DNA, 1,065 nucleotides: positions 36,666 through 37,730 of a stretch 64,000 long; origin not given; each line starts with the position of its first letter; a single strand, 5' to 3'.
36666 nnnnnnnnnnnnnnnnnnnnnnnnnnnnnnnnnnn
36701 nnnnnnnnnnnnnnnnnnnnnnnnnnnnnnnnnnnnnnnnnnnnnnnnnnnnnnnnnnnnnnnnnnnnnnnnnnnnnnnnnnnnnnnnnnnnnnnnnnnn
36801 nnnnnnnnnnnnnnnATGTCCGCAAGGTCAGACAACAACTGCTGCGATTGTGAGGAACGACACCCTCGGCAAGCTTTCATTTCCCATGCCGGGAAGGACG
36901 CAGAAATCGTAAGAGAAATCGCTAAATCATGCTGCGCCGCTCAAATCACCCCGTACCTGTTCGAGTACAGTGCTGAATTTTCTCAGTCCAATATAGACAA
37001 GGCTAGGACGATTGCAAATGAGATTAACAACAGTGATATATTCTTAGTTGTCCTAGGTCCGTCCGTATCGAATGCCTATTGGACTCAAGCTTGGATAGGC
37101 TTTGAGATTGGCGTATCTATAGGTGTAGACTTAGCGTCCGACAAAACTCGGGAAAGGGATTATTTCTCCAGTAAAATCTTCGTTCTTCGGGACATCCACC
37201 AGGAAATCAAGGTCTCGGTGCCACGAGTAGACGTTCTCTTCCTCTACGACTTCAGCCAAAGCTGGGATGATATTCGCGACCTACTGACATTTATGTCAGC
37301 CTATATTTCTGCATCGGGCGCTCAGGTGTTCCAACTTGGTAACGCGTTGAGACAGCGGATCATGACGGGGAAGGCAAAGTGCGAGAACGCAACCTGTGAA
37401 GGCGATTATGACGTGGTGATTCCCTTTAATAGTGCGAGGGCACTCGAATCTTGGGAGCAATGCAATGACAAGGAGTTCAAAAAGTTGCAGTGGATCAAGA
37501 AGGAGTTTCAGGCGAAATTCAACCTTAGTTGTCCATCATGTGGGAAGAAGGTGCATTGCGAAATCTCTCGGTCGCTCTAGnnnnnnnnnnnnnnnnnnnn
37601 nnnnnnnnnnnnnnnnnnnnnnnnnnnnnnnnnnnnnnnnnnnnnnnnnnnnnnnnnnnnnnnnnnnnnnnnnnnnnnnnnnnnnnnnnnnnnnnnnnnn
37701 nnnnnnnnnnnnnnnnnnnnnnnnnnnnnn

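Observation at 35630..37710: AT-richer two-gene islet: TIR-like plus zinc-ribbon protein with an unknown 350-aa partner, wedged between vapBC and a CoA-transferase gene (candidate uncharacterised defence system)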

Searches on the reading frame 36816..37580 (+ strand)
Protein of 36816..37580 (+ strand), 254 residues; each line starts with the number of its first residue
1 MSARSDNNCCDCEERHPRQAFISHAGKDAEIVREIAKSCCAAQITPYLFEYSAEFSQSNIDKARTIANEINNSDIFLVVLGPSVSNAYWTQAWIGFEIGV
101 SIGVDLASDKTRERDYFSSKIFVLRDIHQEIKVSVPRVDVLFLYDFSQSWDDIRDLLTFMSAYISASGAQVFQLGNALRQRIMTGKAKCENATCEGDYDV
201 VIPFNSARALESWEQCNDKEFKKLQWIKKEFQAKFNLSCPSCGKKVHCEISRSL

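Call 4: search_protein_families(library=pfam, proteins=[window:36816-37580:+], max_evalue=1)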
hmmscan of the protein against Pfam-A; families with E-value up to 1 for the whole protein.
window:36816-37580:+ (254 aa): 3 families
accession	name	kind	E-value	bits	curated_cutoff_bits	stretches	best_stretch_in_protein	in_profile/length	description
PF13676.11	TIR_2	-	1.2e-07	32.7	28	1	21-92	2-70/122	TIR domain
PF13271.11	DUF4062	-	4.6e-06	27.2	24.7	1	19-82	1-62/82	Domain of unknown function (DUF4062)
PF08937.16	ThsB_TIR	-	0.1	13.5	21.2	1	21-91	1-77/100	Thoeris protein ThsB, TIR-like domain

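Call 5: search_protein_families(library=padloc, proteins=[window:36816-37580:+], max_evalue=1)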
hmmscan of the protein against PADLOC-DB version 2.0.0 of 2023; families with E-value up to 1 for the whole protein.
window:36816-37580:+ (254 aa): 4 families
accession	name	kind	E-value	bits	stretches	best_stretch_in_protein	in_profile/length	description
PDLC00419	ThsB1|ThsB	-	0.00021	19.2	1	11-100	21-111/165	TIR-like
PDLC05062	PDC-S66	-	0.00035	18.1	1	19-92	150-221/282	-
PDLC00436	ThsB1|ThsB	-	0.00075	17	1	18-103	36-118/183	TIR-like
PDLC00425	ThsB1|ThsB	-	0.014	12.5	1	19-98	253-336/389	TIR-like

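Call 7: find_homologous_proteins(query=window:36816-37580:+, max_evalue=0.001)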
Query window:36816-37580:+ (254 aa): 71 proteins with E <= 0.001 among 235 candidates.
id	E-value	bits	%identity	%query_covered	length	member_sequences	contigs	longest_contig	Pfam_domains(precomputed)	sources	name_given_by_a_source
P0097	3.0e-169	579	100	100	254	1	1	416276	PF13271.12,PF13676.12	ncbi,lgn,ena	-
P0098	8.6e-112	391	68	100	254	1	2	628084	PF13676.12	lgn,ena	-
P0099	9.0e-110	384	67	100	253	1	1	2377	PF13676.12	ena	-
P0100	3.3e-106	372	65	100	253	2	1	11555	PF13676.12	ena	-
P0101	7.7e-106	371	67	97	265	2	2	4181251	PF13676.12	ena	-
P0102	5.7e-105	368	64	100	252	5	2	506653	PF13676.12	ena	-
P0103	3.9e-104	366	63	100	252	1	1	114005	PF13676.12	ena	-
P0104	1.5e-103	364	63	100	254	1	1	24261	PF13676.12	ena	-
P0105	2.6e-103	363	63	100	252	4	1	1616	PF13676.12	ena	-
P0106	6.2e-103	362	65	100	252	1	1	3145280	PF13676.12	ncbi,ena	-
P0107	3.1e-102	359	63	100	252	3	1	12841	PF13676.12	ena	-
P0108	3.7e-102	359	62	100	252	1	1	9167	PF13676.12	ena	-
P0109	8.0e-102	358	64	100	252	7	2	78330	PF13676.12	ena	-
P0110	4.9e-100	352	63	100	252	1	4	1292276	PF13271.12,PF13676.12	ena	-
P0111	6.1e-100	352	63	100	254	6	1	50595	-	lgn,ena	-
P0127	6.2e-65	237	44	100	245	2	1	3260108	PF13676.12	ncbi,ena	-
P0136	6.6e-46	175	38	97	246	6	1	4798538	-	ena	-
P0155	2.1e-38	150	38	97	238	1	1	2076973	-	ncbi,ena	-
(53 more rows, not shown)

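Call 19: find_encoding_contigs(protein=P0155, flank=8000, max_places=3)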
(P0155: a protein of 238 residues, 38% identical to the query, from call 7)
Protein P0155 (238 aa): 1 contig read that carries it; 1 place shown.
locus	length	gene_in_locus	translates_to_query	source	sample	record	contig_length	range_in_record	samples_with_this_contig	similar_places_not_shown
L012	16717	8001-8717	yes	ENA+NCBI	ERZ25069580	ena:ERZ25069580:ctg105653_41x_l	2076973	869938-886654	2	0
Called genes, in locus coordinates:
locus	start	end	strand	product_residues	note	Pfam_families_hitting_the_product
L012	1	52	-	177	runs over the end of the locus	-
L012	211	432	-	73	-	-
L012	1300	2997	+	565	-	PF13814:Replic_Relax (faint)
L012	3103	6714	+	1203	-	PF01381:HTH_3, PF13560:HTH_31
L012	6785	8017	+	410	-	-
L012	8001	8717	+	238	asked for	-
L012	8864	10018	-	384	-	PF13356:Arm-DNA-bind_3, PF22022:Phage_int_M, PF00589:Phage_integrase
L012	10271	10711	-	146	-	PF02391:MoaE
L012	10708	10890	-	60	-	PF02597:ThiS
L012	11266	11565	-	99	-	-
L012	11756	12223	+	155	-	PF13365:Trypsin_2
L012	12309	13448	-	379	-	PF00355:Rieske, PF00848:Ring_hydroxyl_A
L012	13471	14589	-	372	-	PF04909:Amidohydro_2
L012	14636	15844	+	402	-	PF01042:Ribonuc_L-PSP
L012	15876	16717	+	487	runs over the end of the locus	PF02550:AcetylCoA_hydro (weak), PF13336:AcetylCoA_hyd_C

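Call 22: predict_structure(alignment_id=A2)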
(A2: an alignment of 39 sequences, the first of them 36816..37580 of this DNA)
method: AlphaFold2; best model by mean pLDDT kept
length: 254 residues; sequences in the alignment: 39
mean_pLDDT: 86.0   pTM: 0.85
mean pLDDT of the five models: 86.0, 85.2, 84.7, 84.2, 82.1
residues with pLDDT >= 90: 142; 70-90: 82; 50-70: 24; < 50: 6
segments of 3 or more residues with pLDDT < 50: 1-3
pLDDT, mean of each block of 10 residues (from residue 1): 61 92 92 95 94 88 91 93 80 88 78 59 90 89 93 93 84 89 94 93 91 57 83 92 92 83
secondary structure, 60 per line:
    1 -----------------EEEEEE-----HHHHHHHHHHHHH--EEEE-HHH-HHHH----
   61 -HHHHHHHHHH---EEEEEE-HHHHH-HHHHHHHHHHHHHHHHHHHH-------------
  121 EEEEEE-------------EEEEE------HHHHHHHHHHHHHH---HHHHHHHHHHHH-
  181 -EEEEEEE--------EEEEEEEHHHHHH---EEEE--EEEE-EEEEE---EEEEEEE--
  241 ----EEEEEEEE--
elements in order: E18-23 H29-41 E44-47 H53-56 H62-71 E75-80 H82-86 H88-107 E121-126 E140-144 H151-164 H168-179 E182-188 E197-203 H204-209 E213-216 E219-222 E224-228 E232-238 E245-252

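Call 26: search_solved_structures(query=A2, max_evalue=10, show_alignments=3)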
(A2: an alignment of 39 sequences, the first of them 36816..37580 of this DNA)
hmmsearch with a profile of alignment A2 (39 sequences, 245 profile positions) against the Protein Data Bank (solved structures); distinct sequences matched with E-value up to 10: 7.
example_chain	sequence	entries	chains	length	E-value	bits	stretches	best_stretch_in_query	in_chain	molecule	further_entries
7uxr_A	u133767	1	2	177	0.055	16.1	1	19-89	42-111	TIR domain protein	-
7uwg_A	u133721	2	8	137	0.1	15.2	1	19-89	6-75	Molecular chaperone Tir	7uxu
8g83_A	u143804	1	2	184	0.17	14.5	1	18-89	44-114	NAD(+) hydrolase AbTIR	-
4lzp_B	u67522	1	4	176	0.53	12.9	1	10-88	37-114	Putative uncharacterized protein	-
2dy7_A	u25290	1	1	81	0.98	12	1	182-221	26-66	Chromo domain protein 1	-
8fkp_NQ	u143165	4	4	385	1.3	11.6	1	86-110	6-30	WD repeat-containing protein 74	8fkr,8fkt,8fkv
4c7m_A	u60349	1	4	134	1.4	11.5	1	19-88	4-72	Toll/interleukin-1 receptor domain-containing protein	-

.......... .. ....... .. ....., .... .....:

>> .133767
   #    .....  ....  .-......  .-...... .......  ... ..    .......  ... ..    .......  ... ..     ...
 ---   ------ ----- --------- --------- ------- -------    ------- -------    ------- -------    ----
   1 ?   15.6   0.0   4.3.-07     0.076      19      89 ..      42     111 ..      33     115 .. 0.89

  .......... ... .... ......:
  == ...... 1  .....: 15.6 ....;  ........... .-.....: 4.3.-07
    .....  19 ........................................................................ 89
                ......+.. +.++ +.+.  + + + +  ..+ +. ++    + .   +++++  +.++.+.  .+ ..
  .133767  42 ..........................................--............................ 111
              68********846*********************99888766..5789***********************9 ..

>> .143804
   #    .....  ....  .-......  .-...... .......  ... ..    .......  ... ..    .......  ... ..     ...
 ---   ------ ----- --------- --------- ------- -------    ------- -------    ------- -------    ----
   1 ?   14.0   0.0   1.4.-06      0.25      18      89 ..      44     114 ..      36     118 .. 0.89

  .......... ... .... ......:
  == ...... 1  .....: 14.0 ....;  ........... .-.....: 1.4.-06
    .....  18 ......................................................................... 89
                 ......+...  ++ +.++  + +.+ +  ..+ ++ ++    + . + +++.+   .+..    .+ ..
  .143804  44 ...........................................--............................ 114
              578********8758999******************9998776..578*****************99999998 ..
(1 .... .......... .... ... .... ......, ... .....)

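Call 27: fold_search(model_id=the predicted structure, library=pdb)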
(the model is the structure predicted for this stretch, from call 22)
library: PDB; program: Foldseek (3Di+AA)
matches with E <= 10: 1030; with E <= 0.001: 16
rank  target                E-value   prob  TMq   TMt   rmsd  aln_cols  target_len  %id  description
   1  8ifl_A                4.3e-05  1.00  0.38  0.25  26.6       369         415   12  Cryo-EM structure of tetrameric SPARTA gRNA-ssDNA target complex in state 1 (released 2024-01-17)
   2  8i88_C                5.1e-05  1.00  0.38  0.24  30.8       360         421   12  Cryo-EM structure of TIR-APAZ/Ago-gRNA complex (released 2023-07-05)
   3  8qlp_M                6.1e-05  1.00  0.35  0.23  26.6       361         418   10  CryoEM structure of the RNA/DNA bound SPARTA (BabAgo/TIR-APAZ) tetrameric complex (released 2024-01-31)
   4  8qlp_E                6.5e-05  1.00  0.36  0.24  27.8       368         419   10  CryoEM structure of the RNA/DNA bound SPARTA (BabAgo/TIR-APAZ) tetrameric complex (released 2024-01-31)
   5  8spo_I                7.8e-05  1.00  0.39  0.28  25.9       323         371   14  Tetramerized activation of MapSPARTA bound with NAD+ (released 2023-08-23)
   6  8i87_G                1.2e-04  1.00  0.39  0.26  12.8       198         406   17  Cryo-EM structure of TIR-APAZ/Ago-gRNA-DNA complex (released 2023-07-19)
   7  8isy_B                1.2e-04  1.00  0.37  0.23  30.6       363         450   13  Cryo-EM structure of free-state Crt-SPARTA (released 2023-10-18)
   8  7xoz_A                2.0e-04  1.00  0.30  0.44  13.4       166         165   16  Crystal structure of RPPT-TIR (released 2023-11-08)
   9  7uxu_A                2.5e-04  1.00  0.30  0.52   9.8       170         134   16  CryoEM structure of the TIR domain from AbTir in complex with 3AD (released 2022-09-07)
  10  7dfv_B                3.1e-04  1.00  0.31  0.16  13.8       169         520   15  Cryo-EM structure of plant NLR RPP1 tetramer core part (released 2020-12-16)
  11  7xoz_B                3.8e-04  1.00  0.30  0.44  13.6       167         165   16  Crystal structure of RPPT-TIR (released 2023-11-08)
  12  8u72_F                4.2e-04  1.00  0.37  0.24  11.1       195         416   19  Cryo-EM structure of the SPARTA oligomer with guide RNA and target DNA (released 2024-06-12)
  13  8spo_A                5.4e-04  0.99  0.41  0.27  31.5       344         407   12  Tetramerized activation of MapSPARTA bound with NAD+ (released 2023-08-23)
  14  8i87_C                6.1e-04  0.99  0.39  0.26  30.0       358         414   12  Cryo-EM structure of TIR-APAZ/Ago-gRNA-DNA complex (released 2023-07-19)
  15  8fex_A                7.7e-04  0.97  0.36  0.23  30.8       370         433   12  Inactivate state of Maribacter polysiphoniae Argonuate (short pAgo system) (released 2023-08-23)
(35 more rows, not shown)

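Call 36: find_related_loci(query=A2, collection=metagenome_contigs, flank=6000)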
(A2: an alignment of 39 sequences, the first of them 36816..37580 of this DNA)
Query A2 (254 aa) in metagenome_contigs; peptide patterns used: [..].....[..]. (x = any residue, [..] = any of these).
25 stretches matched a pattern; 2 encode a relative of the query (tblastn E <= 1e-3); 2 distinct loci.
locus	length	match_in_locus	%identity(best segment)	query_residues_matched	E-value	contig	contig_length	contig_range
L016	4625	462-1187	33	9-254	1e-43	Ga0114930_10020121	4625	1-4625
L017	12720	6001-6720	36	9-254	8e-43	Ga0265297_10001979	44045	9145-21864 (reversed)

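Call 39: find_encoding_contigs(protein=P0136, flank=6000, max_places=2)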
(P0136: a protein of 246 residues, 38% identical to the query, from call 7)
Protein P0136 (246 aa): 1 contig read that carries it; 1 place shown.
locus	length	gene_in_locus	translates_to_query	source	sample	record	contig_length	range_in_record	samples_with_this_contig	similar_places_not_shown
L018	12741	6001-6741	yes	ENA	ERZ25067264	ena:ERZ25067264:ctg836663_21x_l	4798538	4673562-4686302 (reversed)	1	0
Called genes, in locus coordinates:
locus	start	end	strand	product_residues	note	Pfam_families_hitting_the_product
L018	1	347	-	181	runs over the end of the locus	-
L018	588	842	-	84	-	-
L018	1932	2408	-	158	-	PF13274:SocA_Panacea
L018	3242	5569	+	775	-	-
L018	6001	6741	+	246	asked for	-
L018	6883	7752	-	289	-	-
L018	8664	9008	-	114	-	-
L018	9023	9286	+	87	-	-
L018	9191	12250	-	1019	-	PF04313:HSDR_N, PF04851:ResIII, PF18766:SWI2_SNF2, PF22679:T1R_D3-like, PF11867:T1RH-like_C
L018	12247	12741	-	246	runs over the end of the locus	PF14355:Abi_C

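Call 40: find_encoding_contigs(protein=P0127, flank=6000, max_places=2)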
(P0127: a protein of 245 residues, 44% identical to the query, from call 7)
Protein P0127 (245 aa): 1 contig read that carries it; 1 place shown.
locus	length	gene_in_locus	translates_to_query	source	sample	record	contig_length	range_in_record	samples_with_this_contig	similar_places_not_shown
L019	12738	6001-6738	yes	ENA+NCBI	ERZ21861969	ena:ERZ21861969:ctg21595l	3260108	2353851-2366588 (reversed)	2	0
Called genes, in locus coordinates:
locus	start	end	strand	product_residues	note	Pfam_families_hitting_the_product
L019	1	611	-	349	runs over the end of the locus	PF07355:GRDB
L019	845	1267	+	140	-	PF10604:Polyketide_cyc2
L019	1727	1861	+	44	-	-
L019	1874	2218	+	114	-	-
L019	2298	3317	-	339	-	PF00296:Bac_luciferase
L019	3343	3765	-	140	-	PF16867:DMSP_lyase, PF12973:Cupin_7 (weak), PF07883:Cupin_2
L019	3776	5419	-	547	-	PF07969:Amidohydro_3, PF01979:Amidohydro_1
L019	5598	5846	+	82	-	PF07704:PSK_trans_fac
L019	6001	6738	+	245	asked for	PF13676:TIR_2 (weak)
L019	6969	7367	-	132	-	PF13380:CoA_binding_2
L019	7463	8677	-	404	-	PF07690:MFS_1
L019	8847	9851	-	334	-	PF01244:Peptidase_M19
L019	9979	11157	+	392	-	PF01321:Creatinase_N, PF00557:Peptidase_M24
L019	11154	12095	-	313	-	PF00296:Bac_luciferase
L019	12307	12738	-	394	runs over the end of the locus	PF00296:Bac_luciferase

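Call 41: find_encoding_contigs(protein=P0101, flank=6000, max_places=2)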
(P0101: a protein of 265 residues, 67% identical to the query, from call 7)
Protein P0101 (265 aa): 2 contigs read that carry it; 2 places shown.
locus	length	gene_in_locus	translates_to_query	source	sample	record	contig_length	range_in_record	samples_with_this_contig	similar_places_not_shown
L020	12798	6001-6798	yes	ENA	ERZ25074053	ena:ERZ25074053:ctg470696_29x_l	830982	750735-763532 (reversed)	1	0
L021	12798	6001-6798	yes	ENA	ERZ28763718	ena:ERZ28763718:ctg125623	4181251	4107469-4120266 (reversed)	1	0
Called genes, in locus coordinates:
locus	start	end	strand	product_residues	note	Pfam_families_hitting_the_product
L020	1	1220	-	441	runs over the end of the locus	PF13701:DDE_Tnp_1_4, PF01609:DDE_Tnp_1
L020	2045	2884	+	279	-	PF13814:Replic_Relax (weak)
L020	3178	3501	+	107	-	PF13560:HTH_31 (weak)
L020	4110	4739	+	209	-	PF01936:NYN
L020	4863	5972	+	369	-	-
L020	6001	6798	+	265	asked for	PF13676:TIR_2 (weak)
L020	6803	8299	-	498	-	PF13384:HTH_23 (weak), PF13518:HTH_28 (weak), PF13551:HTH_29, PF13565:HTH_32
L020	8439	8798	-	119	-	-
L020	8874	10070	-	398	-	PF00239:Resolvase, PF07508:Recombinase, PF13408:Zn_ribbon_recom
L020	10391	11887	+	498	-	PF13384:HTH_23 (faint), PF13518:HTH_28 (weak), PF13551:HTH_29, PF13565:HTH_32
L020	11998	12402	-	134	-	PF13380:CoA_binding_2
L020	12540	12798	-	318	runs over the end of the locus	PF00248:Aldo_ket_red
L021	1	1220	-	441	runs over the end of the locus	PF13701:DDE_Tnp_1_4, PF01609:DDE_Tnp_1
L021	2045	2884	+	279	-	PF13814:Replic_Relax (weak)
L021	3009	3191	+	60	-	-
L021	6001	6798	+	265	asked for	PF13676:TIR_2 (weak)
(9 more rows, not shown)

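Call 62: search_protein_families(library=pfam, alignment_id=A2, max_evalue=0.01)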
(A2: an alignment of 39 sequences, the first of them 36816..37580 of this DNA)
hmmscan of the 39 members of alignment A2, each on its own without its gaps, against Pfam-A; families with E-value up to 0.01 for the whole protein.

A. member 1, window:36816-37580:+ (254 aa): 2 families
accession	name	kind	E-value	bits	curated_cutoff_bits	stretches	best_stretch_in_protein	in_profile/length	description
PF13676.11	TIR_2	-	1.2e-07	32.7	28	1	21-92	2-70/122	TIR domain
PF13271.11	DUF4062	-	4.6e-06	27.2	24.7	1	19-82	1-62/82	Domain of unknown function (DUF4062)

B. families by the number of members that match (of 39 scanned): 5 families
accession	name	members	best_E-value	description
PF13676.11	TIR_2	35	7.7e-09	TIR domain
PF13271.11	DUF4062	17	4.6e-06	Domain of unknown function (DUF4062)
PF09723.15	Zn_ribbon_8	6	0.00035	Zinc ribbon domain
PF15470.12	DUF4637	1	0.0068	C17orf50 C-terminal zinc-binding domain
PF13248.11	Zn_ribbon_3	1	0.0096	zinc-ribbon domain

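Call 75: find_homologous_proteins(query=A4, max_evalue=0.001)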
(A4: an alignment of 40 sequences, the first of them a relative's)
Query A4 (40 sequences) (410 aa, profile of the alignment): 87 proteins with E <= 0.001 among 8000 candidates.
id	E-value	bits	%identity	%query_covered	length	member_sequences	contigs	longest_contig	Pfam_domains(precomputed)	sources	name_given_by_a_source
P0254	3.6e-111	390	100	100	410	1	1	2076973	-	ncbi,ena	-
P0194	3.6e-111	390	60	94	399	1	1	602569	-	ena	-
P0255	5.4e-111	389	67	92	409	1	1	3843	-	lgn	-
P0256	2.5e-110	387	67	97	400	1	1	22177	-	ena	-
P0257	3.7e-110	387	66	96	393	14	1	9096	-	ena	-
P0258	3.8e-110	387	79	99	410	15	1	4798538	-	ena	-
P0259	6.7e-110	386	68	96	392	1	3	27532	-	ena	-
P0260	8.3e-110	385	63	96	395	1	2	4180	-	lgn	-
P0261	1.8e-109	384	65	98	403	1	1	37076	-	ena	-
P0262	2.2e-109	384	56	95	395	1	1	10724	-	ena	-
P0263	3.3e-109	383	67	96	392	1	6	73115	-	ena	-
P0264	3.3e-109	383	67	96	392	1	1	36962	-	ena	-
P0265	3.4e-109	383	65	97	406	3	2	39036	-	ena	-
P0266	6.5e-109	382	67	96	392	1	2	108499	-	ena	-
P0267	8.9e-109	382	64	97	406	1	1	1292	-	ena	-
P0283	2.2e-106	374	65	97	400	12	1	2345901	-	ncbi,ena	-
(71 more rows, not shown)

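Call 76: find_encoding_contigs(protein=P0283, flank=5000, max_places=2)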
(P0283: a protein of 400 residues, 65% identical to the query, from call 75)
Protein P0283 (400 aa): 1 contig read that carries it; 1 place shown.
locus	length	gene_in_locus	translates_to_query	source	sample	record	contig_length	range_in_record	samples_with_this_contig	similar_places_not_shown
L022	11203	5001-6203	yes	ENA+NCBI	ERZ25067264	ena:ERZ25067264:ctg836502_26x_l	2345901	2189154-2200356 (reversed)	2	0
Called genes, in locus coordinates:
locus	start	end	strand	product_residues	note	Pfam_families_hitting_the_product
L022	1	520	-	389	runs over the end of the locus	PF00278:Orn_DAP_Arg_deC, PF02784:Orn_Arg_deC_N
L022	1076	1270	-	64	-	-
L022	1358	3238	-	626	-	PF01555:N6_N4_Mtase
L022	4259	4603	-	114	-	-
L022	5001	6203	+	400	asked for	-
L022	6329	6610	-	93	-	-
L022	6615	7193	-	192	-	-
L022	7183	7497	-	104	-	-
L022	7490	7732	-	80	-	PF13560:HTH_31, PF12844:HTH_19 (weak), PF01381:HTH_3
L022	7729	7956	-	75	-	-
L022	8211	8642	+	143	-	PF12844:HTH_19, PF13560:HTH_31, PF01381:HTH_3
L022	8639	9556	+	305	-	PF06114:Peptidase_M78 (weak)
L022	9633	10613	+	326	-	PF20796:PDDEXK_13, PF22558:REase-ARP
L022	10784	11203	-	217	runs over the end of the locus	PF00072:Response_reg, PF00196:GerE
